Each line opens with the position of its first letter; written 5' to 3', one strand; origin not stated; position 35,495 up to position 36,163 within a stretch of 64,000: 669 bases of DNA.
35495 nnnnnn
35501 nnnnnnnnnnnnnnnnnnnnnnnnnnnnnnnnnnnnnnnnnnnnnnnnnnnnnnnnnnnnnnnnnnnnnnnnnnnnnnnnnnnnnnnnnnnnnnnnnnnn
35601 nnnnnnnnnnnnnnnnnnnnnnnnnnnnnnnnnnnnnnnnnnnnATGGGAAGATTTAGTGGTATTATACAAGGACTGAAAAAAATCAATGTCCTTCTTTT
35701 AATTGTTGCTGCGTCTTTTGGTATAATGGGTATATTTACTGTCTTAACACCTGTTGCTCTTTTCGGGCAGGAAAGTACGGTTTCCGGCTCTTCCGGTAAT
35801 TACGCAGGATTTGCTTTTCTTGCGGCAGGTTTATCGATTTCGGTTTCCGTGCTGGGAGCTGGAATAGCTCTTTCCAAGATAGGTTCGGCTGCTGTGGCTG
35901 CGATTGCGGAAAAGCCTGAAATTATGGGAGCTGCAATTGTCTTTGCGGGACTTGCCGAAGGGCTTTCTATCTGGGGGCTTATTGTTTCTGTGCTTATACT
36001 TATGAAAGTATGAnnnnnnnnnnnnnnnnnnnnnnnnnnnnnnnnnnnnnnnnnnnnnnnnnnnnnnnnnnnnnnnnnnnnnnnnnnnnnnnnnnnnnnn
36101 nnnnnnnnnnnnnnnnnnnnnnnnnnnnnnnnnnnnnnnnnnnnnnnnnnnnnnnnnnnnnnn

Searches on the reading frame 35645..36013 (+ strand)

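Call 21: search_protein_families(library=pfam, proteins=[window:35645-36013:+], max_evalue=0.001)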
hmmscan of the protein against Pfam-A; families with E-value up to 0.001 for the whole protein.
window:35645-36013:+ (122 aa): 1 family
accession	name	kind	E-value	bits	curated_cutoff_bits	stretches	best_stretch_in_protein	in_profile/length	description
PF00137.26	ATP-synt_C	-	1.3e-13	51.4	24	1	59-118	1-60/60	ATP synthase subunit C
